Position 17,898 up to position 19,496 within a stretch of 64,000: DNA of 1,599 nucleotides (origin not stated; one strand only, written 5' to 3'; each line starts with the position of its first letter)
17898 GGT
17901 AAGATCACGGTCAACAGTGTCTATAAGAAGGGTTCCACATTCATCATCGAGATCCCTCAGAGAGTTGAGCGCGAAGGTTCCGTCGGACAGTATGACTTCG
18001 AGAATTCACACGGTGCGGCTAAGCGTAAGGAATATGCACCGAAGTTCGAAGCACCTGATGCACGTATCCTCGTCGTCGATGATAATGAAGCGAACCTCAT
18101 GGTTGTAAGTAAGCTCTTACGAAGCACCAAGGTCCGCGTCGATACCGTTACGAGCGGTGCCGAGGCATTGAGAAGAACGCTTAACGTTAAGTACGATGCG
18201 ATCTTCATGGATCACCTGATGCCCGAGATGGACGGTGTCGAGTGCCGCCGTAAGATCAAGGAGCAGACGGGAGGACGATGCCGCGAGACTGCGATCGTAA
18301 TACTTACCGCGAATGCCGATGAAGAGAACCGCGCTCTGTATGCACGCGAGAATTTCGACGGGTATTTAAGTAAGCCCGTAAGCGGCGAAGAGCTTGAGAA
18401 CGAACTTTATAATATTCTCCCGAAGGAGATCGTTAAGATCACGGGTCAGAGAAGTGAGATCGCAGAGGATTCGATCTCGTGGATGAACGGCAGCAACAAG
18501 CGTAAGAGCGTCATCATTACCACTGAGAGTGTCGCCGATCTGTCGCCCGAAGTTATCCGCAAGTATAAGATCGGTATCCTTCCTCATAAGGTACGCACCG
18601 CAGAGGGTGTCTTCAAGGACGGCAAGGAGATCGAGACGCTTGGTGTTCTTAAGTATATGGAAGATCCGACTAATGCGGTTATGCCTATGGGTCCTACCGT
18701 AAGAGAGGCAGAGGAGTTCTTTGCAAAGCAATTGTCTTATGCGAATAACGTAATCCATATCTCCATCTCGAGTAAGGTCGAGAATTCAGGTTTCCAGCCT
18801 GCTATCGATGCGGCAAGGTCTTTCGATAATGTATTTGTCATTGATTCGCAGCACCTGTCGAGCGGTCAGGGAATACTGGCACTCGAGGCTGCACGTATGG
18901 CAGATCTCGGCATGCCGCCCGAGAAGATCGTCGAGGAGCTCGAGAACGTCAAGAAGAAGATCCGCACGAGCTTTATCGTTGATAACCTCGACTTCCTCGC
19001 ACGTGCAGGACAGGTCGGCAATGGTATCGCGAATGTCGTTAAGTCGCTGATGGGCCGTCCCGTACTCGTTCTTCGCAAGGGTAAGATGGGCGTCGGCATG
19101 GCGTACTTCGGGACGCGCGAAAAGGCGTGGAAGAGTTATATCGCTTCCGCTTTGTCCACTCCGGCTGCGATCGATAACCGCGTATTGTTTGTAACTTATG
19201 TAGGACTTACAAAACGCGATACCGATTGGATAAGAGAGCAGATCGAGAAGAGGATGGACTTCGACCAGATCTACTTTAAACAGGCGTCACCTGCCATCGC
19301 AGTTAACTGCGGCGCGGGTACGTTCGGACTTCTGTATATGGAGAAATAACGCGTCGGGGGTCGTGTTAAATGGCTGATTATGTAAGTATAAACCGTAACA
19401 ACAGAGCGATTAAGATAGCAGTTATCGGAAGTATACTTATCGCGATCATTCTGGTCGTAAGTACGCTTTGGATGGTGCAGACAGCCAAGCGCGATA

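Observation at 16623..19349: Hybrid histidine kinase fused to a DegV/FakB-like domain with altered fatty-acid-carboxylate residues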

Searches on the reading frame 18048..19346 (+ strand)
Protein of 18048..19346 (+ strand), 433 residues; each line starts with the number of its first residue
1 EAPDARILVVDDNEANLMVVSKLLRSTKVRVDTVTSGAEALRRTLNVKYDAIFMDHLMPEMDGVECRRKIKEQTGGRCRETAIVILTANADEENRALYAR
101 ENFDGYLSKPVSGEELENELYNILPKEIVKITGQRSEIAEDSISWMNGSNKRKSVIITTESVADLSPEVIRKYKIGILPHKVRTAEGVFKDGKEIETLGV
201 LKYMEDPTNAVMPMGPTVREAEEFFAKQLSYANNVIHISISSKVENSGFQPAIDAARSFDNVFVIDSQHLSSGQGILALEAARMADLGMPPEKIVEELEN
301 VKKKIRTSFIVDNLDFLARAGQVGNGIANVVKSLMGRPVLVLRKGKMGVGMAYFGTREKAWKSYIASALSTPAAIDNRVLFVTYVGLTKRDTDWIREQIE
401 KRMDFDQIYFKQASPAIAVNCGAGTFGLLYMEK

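Call 71: predict_structure(alignment_id=A4)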
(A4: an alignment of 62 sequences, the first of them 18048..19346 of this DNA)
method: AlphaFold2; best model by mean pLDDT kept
length: 433 residues; sequences in the alignment: 62
mean_pLDDT: 88.6   pTM: 0.65
mean pLDDT of the five models: 88.6, 88.0, 84.4, 84.2, 83.2
residues with pLDDT >= 90: 257; 70-90: 155; 50-70: 4; < 50: 17
segments of 3 or more residues with pLDDT < 50: 134-150
pLDDT, mean of each block of 10 residues (from residue 1): 95 85 89 95 95 91 94 92 88 79 87 85 86 52 38 86 90 93 92 84 87 93 91 93 91 93 94 91 93 96 94 85 84 89 84 93 96 94 95 97 95 88 92 94
secondary structure, 60 per line:
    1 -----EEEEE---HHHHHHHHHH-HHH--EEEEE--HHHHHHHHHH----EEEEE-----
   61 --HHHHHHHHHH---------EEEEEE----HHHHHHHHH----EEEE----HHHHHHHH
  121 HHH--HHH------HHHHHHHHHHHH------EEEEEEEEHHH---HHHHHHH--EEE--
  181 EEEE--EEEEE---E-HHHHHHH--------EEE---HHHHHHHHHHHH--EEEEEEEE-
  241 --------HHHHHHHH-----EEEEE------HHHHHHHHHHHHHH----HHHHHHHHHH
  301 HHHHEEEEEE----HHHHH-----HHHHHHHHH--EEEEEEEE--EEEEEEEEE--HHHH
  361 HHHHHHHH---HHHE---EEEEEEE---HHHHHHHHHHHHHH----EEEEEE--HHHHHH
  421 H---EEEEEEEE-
elements in order: E6-10 H14-23 E30-34 H37-46 E51-55 H63-72 E82-87 H92-100 E105-108 H113-123 H135-146 E153-160 H167-173 E176-178 E181-184 E187-191 H197-203 E212-214 H218-229 E232-239 H249-256 E262-266 H273-286 H291-304 E305-310 H315-319 H325-333 E336-343 E346-354 H357-368 E379-385 H389-402 E407-412 H415-421 E425-432
